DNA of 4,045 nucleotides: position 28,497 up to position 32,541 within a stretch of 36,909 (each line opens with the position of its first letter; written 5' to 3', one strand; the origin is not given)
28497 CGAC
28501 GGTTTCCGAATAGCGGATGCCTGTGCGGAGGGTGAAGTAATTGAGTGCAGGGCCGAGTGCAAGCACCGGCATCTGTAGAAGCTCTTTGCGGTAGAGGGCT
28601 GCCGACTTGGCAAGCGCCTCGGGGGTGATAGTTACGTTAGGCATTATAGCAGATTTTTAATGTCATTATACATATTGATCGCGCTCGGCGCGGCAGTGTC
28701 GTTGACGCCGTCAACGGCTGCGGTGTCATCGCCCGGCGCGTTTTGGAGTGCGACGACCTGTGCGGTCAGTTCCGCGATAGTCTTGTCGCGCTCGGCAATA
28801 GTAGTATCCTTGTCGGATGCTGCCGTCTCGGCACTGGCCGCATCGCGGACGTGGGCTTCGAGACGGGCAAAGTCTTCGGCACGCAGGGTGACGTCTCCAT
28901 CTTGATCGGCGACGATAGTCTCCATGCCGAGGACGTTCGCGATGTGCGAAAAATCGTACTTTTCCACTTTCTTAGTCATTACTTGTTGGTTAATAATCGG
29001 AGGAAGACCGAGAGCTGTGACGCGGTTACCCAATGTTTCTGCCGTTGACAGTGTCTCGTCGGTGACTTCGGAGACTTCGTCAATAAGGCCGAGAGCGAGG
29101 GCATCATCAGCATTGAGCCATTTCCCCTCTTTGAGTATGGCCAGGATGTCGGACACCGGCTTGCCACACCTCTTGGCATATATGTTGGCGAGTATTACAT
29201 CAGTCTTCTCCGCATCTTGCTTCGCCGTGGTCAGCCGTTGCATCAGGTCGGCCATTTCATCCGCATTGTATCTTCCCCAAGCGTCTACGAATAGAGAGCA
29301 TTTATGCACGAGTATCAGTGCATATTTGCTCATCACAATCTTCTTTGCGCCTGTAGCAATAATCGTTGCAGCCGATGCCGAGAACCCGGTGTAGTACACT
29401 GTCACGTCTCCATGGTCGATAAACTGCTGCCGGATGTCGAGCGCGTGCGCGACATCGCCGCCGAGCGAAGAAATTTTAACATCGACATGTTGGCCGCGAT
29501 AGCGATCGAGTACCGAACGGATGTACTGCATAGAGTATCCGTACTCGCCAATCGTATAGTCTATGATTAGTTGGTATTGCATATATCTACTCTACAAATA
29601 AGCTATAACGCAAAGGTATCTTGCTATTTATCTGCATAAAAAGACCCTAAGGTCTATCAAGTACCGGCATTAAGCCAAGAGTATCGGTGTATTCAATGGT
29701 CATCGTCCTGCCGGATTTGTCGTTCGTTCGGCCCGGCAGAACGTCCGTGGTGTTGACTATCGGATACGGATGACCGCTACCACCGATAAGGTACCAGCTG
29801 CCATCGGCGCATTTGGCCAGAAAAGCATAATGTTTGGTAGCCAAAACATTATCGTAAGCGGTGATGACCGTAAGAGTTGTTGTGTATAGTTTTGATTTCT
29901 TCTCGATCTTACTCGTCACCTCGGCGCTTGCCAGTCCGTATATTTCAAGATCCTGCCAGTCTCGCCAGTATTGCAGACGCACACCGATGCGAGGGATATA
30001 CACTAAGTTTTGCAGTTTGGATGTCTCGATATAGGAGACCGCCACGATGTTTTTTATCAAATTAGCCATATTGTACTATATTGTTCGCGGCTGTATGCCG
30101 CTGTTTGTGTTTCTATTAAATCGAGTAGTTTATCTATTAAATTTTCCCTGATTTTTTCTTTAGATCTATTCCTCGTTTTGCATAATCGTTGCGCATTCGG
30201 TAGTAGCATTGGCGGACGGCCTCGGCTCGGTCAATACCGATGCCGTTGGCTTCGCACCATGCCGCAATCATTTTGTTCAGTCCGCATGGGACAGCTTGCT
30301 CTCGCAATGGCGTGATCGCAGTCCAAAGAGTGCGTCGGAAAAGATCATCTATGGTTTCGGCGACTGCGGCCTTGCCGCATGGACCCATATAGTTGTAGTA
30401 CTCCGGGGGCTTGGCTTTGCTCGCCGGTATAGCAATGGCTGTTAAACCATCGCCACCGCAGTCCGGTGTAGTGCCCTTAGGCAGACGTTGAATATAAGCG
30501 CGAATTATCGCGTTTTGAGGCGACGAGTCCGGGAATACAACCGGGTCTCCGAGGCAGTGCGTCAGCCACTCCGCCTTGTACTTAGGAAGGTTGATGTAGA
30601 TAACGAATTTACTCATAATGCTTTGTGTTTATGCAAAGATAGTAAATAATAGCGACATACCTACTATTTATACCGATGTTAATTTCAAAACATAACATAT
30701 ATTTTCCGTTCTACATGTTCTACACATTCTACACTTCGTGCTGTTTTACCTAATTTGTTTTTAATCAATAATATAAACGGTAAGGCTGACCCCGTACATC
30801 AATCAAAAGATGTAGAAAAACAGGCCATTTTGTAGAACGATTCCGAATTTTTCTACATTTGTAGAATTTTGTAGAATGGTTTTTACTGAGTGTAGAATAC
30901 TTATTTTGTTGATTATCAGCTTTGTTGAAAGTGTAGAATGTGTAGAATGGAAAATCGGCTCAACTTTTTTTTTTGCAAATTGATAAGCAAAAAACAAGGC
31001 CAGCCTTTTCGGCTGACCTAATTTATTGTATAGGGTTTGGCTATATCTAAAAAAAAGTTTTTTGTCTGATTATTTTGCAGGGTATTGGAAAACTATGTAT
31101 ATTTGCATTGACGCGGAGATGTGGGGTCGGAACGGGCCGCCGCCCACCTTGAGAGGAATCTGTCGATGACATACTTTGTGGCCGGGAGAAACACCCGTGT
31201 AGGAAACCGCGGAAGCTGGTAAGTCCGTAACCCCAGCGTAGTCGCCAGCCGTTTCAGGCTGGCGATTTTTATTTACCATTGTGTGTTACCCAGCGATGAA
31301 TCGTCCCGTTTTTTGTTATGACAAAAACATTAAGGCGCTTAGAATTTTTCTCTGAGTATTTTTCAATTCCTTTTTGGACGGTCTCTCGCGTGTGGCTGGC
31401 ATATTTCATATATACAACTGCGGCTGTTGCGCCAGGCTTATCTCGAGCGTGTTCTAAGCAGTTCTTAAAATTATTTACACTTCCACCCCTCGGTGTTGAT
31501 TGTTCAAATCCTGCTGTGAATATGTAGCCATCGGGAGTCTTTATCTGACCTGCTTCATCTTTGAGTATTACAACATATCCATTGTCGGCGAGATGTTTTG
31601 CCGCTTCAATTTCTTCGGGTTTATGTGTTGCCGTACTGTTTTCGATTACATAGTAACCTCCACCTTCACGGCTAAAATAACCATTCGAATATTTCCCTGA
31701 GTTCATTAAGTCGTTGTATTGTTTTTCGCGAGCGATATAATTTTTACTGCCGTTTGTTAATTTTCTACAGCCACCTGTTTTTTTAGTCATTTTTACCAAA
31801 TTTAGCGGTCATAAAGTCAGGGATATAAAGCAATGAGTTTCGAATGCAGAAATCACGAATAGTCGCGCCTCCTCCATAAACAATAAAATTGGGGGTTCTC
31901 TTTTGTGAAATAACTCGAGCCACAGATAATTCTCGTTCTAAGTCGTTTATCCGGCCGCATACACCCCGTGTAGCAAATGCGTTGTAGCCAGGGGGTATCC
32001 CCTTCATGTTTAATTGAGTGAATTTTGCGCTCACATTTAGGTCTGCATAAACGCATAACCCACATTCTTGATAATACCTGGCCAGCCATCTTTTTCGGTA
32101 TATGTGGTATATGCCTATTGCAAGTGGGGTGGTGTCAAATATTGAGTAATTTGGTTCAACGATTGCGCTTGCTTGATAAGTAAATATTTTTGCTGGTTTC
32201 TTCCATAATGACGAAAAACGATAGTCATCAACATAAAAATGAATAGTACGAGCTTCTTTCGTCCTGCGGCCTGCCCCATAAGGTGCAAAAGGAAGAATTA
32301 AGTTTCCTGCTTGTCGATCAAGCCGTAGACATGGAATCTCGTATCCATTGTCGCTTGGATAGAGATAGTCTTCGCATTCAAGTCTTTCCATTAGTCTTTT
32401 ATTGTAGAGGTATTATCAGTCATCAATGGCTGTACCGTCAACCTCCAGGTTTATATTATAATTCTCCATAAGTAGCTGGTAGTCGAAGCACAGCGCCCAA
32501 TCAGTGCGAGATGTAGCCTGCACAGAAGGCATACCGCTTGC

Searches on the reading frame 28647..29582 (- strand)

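Call 13: search_protein_families(library=pfam, proteins=[window:28647-29582:-], max_evalue=0.001)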
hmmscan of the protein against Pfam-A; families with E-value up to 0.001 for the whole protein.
window:28647-29582:- (312 aa): 2 families
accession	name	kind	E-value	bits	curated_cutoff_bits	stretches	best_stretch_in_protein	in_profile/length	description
PF00574.28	CLP_protease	-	1.8e-13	51.2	20.2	1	31-172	47-180/182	Clp protease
PF01343.23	Peptidase_S49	-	0.00031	21.2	24.9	0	60-90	9-39/154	Peptidase family S49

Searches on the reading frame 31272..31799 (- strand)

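Call 75: search_protein_families(library=phrogs, proteins=[window:31272-31799:-], max_evalue=0.1)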
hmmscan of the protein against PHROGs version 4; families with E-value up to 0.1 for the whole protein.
window:31272-31799:- (176 aa): 1 family
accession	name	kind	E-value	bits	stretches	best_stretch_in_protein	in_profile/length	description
phrog_36422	-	unknown function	2.8e-50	171.5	1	4-170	1-167/171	-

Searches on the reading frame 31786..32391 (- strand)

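Call 75: search_protein_families(library=phrogs, proteins=[window:31786-32391:-], max_evalue=0.1)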
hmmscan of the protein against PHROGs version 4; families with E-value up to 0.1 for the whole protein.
window:31786-32391:- (202 aa): 2 families
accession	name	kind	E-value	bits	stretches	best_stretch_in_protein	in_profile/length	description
phrog_940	-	DNA, RNA and nucleotide metabolism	2.3e-48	166.4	1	10-198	167-362/388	nuclease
phrog_8680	-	unknown function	6.9e-19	68.8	1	8-179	20-195/221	-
